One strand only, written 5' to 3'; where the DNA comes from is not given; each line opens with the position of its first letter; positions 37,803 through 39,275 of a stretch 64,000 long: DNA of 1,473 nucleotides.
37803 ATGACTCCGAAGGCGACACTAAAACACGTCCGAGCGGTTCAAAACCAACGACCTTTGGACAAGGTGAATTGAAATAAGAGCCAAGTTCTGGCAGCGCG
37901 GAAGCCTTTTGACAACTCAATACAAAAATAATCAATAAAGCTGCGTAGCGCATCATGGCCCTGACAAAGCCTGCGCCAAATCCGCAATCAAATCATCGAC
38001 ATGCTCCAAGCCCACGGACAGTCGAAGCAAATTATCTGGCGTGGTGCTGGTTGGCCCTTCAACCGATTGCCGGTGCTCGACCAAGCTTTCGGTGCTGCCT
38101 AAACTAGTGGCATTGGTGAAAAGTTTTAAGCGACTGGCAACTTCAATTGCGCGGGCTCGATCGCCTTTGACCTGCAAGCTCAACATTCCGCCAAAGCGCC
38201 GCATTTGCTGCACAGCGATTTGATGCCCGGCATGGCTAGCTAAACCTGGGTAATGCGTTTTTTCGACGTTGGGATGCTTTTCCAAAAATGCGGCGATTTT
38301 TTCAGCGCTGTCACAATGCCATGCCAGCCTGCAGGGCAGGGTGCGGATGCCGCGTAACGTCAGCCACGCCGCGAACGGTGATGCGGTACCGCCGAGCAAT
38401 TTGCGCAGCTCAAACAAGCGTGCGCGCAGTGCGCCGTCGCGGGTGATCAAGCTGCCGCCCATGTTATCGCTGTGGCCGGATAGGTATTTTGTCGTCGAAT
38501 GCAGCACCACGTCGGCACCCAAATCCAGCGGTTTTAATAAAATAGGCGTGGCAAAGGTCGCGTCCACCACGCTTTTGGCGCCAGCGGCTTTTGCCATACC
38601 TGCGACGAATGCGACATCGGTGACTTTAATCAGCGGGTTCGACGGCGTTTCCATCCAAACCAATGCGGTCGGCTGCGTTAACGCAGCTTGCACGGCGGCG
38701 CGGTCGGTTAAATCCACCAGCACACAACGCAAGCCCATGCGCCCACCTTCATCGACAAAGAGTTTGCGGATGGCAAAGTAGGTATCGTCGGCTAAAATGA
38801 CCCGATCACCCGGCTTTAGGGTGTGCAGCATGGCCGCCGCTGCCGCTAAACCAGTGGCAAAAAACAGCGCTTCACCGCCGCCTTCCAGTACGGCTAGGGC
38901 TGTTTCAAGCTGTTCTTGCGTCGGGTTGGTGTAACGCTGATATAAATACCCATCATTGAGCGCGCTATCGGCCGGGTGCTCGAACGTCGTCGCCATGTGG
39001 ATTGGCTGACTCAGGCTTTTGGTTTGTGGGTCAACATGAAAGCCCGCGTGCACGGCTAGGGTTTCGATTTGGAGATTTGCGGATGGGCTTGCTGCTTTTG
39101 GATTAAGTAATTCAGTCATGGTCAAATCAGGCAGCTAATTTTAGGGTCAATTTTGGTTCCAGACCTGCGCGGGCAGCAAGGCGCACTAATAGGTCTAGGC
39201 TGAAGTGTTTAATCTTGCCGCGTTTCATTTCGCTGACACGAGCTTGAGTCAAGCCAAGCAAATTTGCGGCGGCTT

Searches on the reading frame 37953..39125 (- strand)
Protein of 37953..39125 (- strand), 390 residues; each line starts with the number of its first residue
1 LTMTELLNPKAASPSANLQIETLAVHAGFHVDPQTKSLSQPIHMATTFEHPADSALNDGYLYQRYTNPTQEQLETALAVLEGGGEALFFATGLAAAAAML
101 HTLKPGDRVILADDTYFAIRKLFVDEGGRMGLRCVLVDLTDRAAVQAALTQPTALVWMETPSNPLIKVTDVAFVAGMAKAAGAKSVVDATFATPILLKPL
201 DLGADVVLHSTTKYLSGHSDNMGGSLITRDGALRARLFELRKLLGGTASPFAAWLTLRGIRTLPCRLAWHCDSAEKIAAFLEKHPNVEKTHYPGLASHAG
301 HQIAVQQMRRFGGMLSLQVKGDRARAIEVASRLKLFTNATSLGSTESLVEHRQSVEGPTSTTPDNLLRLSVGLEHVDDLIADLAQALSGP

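Call 85: search_protein_families(library=pfam, proteins=[window:37953-39125:-], max_evalue=0.00001)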
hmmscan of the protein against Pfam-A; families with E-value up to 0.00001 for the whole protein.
window:37953-39125:- (390 aa): 1 family
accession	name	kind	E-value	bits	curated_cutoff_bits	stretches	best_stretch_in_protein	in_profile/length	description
PF01053.26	Cys_Met_Meta_PP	-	2.1e-116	389.1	27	1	21-387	1-380/381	Cys/Met metabolism PLP-dependent enzyme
